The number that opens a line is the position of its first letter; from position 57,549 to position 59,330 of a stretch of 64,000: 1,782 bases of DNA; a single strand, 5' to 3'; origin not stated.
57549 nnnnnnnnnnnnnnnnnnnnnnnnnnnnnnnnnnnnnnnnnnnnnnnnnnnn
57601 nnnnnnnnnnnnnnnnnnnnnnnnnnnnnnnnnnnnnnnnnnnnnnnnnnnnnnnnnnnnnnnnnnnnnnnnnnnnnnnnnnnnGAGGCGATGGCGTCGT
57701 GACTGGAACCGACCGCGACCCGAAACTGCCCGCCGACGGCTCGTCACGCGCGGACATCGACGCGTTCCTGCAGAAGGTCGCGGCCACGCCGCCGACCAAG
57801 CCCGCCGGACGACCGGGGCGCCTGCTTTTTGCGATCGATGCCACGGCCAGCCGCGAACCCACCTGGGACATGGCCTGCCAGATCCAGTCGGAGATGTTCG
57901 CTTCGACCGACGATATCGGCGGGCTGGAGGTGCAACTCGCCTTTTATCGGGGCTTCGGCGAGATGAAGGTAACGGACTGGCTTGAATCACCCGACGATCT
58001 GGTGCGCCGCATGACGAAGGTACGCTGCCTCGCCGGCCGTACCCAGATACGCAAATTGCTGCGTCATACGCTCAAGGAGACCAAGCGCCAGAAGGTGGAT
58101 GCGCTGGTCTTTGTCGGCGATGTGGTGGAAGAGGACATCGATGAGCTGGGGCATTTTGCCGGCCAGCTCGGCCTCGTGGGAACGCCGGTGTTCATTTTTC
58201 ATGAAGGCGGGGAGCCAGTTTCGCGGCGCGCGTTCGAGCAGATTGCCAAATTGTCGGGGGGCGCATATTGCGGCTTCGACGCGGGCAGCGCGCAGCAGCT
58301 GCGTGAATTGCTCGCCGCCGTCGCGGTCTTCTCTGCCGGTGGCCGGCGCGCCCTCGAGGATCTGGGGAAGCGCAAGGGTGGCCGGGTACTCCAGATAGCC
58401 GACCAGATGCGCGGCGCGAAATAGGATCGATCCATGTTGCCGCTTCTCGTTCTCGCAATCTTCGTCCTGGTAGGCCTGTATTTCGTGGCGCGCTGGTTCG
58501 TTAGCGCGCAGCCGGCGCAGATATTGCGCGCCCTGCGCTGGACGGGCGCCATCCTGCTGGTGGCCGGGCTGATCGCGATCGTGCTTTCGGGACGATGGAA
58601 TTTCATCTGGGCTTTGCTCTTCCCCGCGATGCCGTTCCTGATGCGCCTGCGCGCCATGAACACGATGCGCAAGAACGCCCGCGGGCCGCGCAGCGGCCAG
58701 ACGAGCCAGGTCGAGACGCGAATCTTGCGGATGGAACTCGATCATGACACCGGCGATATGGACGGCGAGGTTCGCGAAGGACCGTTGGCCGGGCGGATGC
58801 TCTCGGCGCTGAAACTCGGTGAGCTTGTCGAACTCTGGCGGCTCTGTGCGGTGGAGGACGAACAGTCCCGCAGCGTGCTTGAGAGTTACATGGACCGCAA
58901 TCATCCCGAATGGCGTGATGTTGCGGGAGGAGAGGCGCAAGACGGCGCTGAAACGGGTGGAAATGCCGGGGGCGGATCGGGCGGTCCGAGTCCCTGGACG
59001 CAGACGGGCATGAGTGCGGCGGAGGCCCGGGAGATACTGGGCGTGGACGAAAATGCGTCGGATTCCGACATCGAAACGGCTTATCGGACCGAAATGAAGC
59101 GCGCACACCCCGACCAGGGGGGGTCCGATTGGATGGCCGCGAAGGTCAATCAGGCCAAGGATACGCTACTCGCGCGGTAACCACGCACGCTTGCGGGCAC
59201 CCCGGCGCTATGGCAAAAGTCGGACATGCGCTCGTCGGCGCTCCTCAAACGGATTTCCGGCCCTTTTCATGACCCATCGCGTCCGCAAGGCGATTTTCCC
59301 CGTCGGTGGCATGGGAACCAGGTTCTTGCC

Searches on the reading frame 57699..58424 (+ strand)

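Call 3: search_protein_families(library=pfam, proteins=[window:57699-58424:+])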
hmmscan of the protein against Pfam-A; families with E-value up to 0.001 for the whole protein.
window:57699-58424:+ (241 aa): 0 families

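Call 19: search_protein_families(library=ncbifam, proteins=[window:57699-58424:+], max_evalue=0.01)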
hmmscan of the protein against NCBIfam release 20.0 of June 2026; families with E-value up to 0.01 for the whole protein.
window:57699-58424:+ (241 aa): 0 families

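Call 53: search_protein_families(library=pfam, proteins=[window:57699-58424:+], max_evalue=10)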
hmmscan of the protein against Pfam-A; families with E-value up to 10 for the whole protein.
window:57699-58424:+ (241 aa): 2 families
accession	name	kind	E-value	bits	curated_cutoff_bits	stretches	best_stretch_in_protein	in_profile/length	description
PF13519.12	VWA_2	-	0.015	16.3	27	1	42-139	1-103/107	von Willebrand factor type A domain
PF24746.1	DUF7694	-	0.32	11.3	27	1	46-69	14-37/66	Domain of unknown function (DUF7694)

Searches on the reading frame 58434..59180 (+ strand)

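Call 19: search_protein_families(library=ncbifam, proteins=[window:58434-59180:+], max_evalue=0.01)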
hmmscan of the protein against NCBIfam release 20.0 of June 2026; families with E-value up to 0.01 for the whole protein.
window:58434-59180:+ (248 aa): 7 families
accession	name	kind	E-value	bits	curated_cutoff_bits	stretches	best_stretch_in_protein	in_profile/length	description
NF006948.0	PRK09430.1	equivalog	1.8e-05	24.5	162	1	189-228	193-232/267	co-chaperone DjlA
TIGR02349.1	DnaJ_bact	equivalog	0.00012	21.6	377.2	1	200-231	4-35/354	molecular chaperone DnaJ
NF010871.0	PRK14278.1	equivalog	0.00025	20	502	1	200-239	7-46/378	molecular chaperone DnaJ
NF008035.0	PRK10767.1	subfamily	0.00079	18.6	338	1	197-235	5-43/374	molecular chaperone DnaJ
NF037946.1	terminal_TopJ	equivalog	0.0027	16.2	300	1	200-241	9-53/810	terminal organelle assembly protein TopJ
NF010894.0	PRK14301.1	equivalog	0.0046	16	548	1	197-235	5-43/373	chaperone protein DnaJ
NF050028.1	CldAdptActJ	equivalog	0.0048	17.4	150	1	200-228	6-34/93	cold adaptation protein ActJcold adaptation protein ActJ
